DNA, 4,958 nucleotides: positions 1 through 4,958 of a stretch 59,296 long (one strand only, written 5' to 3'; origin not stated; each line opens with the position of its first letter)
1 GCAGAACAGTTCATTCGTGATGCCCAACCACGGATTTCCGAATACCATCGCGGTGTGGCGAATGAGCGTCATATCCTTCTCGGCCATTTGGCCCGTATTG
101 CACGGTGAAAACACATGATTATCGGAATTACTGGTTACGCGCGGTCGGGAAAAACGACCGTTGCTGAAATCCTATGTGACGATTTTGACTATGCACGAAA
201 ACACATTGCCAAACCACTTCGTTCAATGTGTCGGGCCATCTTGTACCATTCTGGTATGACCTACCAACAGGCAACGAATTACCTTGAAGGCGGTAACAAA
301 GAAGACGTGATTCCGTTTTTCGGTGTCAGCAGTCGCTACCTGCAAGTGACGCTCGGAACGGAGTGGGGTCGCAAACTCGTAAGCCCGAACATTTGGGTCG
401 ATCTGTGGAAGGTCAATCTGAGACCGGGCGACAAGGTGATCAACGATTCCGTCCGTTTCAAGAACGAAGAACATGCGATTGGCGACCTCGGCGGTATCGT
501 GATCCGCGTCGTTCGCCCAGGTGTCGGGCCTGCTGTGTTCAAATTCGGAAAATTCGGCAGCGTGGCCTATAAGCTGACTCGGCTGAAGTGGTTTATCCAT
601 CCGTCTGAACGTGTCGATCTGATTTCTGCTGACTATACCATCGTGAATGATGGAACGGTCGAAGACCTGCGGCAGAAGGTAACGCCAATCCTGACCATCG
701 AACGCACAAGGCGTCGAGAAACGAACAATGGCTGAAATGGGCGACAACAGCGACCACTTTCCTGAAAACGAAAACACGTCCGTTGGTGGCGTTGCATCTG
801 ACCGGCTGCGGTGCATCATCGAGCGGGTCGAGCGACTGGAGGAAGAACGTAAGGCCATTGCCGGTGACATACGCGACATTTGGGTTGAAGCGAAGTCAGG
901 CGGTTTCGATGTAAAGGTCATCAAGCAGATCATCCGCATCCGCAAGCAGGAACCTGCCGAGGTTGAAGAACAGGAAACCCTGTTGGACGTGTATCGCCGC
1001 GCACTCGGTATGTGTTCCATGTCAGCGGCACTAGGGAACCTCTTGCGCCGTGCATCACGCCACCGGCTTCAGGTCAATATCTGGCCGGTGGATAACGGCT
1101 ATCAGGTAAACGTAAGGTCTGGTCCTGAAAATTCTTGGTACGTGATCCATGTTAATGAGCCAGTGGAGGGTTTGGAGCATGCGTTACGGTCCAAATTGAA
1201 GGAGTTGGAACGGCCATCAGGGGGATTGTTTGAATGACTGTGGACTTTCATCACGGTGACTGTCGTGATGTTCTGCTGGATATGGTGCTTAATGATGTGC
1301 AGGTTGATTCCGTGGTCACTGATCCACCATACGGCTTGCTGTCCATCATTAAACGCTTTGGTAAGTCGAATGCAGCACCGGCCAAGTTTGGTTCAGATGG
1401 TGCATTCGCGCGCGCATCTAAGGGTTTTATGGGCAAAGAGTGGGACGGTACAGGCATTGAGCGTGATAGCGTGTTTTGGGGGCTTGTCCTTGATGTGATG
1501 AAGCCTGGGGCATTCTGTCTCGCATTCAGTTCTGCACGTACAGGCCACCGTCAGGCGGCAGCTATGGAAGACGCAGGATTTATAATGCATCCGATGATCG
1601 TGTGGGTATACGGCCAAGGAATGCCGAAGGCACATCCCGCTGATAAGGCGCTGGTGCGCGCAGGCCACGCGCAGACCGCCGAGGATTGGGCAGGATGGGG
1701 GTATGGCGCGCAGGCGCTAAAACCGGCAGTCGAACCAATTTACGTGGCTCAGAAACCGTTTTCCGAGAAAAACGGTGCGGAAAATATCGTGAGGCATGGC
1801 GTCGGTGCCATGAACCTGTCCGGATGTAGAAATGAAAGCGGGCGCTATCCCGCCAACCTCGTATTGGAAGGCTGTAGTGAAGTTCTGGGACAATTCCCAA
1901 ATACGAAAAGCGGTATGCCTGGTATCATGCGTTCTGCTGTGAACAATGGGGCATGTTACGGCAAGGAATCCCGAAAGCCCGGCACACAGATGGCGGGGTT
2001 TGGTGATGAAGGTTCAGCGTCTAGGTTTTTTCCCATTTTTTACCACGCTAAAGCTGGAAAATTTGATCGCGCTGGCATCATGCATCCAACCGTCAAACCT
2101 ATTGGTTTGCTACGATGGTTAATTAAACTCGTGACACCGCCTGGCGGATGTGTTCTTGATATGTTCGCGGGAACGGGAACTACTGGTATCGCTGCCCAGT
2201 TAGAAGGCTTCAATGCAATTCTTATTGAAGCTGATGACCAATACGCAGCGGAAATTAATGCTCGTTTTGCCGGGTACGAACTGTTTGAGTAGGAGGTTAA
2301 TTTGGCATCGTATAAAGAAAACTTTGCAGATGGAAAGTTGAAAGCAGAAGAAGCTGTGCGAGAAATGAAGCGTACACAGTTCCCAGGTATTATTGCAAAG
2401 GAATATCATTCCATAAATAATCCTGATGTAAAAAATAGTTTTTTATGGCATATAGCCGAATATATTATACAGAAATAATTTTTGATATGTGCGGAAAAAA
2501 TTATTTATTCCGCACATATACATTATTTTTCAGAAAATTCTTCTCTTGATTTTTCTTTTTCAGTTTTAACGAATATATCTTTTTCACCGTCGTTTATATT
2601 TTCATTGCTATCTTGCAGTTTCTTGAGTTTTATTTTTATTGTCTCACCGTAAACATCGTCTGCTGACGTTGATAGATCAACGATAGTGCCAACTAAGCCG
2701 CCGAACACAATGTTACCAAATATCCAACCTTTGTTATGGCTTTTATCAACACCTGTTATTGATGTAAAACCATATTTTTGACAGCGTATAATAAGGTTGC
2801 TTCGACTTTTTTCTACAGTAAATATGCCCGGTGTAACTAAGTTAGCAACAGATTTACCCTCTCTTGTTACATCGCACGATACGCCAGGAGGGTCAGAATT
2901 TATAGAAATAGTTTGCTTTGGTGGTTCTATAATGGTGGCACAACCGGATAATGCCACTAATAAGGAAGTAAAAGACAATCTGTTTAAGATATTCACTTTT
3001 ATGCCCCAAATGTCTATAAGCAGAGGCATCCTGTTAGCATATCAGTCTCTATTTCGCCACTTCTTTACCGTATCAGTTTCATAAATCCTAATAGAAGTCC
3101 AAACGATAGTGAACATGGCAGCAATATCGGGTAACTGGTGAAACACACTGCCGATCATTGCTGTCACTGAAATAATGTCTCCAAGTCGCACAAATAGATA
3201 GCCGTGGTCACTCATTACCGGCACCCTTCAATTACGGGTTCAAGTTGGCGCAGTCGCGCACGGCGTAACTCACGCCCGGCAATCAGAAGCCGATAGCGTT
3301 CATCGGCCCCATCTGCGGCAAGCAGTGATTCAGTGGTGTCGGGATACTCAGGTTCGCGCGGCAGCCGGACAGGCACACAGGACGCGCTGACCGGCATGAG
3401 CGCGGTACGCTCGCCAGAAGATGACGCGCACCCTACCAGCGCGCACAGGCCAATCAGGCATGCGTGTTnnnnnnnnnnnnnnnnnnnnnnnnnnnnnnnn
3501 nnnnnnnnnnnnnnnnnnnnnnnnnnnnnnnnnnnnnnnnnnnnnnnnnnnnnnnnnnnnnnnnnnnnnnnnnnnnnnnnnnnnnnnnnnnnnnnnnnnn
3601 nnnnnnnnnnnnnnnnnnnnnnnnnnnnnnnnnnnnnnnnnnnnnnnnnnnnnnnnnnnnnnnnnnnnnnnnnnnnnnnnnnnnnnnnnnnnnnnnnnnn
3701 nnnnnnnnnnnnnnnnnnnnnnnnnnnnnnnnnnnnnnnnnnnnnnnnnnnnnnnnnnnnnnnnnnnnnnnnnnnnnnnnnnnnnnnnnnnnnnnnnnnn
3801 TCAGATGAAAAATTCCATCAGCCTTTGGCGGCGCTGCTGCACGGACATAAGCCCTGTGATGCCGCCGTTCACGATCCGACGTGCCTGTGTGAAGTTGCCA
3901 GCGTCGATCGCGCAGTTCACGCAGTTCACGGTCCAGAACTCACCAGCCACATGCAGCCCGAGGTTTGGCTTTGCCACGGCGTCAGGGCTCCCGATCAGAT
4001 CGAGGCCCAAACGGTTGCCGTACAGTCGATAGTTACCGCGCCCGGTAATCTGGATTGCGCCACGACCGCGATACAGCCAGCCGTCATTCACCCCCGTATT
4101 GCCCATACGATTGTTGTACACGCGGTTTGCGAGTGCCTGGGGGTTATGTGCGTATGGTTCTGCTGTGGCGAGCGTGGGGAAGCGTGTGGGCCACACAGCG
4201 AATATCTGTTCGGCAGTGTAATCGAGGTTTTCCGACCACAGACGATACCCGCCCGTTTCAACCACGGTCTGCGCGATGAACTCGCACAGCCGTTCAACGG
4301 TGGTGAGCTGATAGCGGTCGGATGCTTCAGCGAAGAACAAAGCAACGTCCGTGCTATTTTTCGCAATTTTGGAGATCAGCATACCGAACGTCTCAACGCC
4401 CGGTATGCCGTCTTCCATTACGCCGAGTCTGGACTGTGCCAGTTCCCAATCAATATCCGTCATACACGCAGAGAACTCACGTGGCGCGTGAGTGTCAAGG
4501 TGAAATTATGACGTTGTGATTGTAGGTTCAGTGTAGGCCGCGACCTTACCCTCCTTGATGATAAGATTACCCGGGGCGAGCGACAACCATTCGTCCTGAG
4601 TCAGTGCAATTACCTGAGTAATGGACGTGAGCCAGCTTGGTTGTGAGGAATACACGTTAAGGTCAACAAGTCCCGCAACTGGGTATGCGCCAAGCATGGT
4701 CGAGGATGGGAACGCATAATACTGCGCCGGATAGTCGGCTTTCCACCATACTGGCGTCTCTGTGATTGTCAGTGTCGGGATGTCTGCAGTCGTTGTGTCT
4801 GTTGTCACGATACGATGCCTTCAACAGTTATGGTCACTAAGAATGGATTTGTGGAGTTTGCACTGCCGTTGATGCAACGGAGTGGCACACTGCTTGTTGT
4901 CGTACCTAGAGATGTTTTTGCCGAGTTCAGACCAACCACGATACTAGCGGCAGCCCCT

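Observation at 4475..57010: Dispersed 19-bp element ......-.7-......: twelve copies, all at module boundaries and all co-oriented with the downstream gene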

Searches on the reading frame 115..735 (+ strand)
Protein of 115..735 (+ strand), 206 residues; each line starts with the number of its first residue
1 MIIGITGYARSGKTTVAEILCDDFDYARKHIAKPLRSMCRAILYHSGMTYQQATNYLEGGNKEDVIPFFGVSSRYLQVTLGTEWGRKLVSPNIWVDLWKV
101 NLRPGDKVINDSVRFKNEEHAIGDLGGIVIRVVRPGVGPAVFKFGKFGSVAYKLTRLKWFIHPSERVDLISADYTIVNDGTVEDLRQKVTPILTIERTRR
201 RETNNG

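Call 26: search_protein_families(library=phrogs, proteins=[window:115-735:+], max_evalue=0.01)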
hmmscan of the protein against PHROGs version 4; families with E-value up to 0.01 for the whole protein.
window:115-735:+ (206 aa): 1 family
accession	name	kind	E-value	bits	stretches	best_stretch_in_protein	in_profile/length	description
phrog_139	-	other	4e-41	142.5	1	1-193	84-260/342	deoxynucleoside monophosphate kinase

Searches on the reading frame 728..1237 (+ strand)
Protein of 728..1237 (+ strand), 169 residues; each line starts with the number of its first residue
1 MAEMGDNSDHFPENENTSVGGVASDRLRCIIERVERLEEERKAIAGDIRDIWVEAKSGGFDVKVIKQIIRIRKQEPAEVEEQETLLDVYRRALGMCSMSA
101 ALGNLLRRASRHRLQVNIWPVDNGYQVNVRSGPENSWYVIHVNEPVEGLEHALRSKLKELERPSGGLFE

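Call 26: search_protein_families(library=phrogs, proteins=[window:728-1237:+], max_evalue=0.01)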
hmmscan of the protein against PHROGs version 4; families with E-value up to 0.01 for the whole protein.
window:728-1237:+ (169 aa): 1 family
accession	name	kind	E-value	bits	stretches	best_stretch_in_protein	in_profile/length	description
phrog_4212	-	unknown function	8.8e-30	105.1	1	10-96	266-352/353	-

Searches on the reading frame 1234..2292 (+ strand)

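Call 26: search_protein_families(library=phrogs, proteins=[window:1234-2292:+], max_evalue=0.01)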
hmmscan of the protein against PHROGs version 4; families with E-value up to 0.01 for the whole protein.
window:1234-2292:+ (352 aa): 11 families
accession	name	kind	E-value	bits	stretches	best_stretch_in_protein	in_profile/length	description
phrog_67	-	other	6.6e-54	185.1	1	1-346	122-344/743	DNA methyltransferase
phrog_3008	-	other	9.4e-26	91.5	1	202-344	71-210/244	DNA methyltransferase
phrog_498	-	other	6.1e-22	78.9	1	17-346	216-421/633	DNA methyltransferase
phrog_18293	-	other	4.7e-13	50.1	1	281-339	43-101/119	methyltransferase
phrog_6025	-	other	4.3e-12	47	2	64-142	46-126/192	DNA methyltransferase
phrog_23148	-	unknown function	5.6e-11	43.8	1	269-340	69-141/165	-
phrog_8769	-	other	2e-10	41.4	1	293-344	1-52/71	methyltransferase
phrog_23085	-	unknown function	2.3e-07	31.6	1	270-344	30-104/138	-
phrog_18146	-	other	1.9e-06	28.1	1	293-337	58-103/452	DNA methyltransferase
phrog_6952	-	other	0.00011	23.2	1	284-336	114-166/181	DNA methyltransferase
phrog_12517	-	unknown function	0.0016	18.7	0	299-333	101-135/316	-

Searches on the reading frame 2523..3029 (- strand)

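Call 56: search_protein_families(library=phrogs, proteins=[window:2523-3029:-], max_evalue=0.001)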
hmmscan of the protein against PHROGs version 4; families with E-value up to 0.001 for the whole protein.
window:2523-3029:- (168 aa): 1 family
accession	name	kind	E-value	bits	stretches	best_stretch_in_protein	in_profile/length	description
phrog_6823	-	unknown function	4.2e-16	60.4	1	19-121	6-117/139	-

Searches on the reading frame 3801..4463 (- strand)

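Call 56: search_protein_families(library=phrogs, proteins=[window:3801-4463:-], max_evalue=0.001)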
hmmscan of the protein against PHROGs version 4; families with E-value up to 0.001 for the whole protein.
window:3801-4463:- (220 aa): 9 families
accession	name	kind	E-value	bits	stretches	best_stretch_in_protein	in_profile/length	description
phrog_181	-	lysis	9.2e-57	194.5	1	44-215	355-526/769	endolysin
phrog_26317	-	unknown function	2.2e-27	96.4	1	105-215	4-113/119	-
phrog_9506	-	lysis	3e-18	67.6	1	116-215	72-186/330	endolysin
phrog_3201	-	tail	1.6e-14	53.6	1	63-213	2040-2196/2408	tail fiber protein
phrog_14712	-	moron, auxiliary metabolic gene and host takeover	3.7e-11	43.8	1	112-214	70-182/322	chitinase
phrog_1519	-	lysis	3.3e-08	34.1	1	107-214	261-375/502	endolysin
phrog_34417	-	unknown function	1.3e-07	32.1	1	115-214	75-187/326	-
phrog_317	-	lysis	1.9e-07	31.6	1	55-213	227-350/492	endolysin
phrog_29753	-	unknown function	1.6e-05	25.2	1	131-175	277-323/374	-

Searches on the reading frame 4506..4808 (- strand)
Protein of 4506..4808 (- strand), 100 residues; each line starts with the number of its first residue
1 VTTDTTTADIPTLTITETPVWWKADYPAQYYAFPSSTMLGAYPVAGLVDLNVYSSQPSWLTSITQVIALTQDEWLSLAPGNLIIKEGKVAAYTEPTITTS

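Call 56: search_protein_families(library=phrogs, proteins=[window:4506-4808:-], max_evalue=0.001)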
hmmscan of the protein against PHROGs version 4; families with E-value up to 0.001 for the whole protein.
window:4506-4808:- (100 aa): 0 families
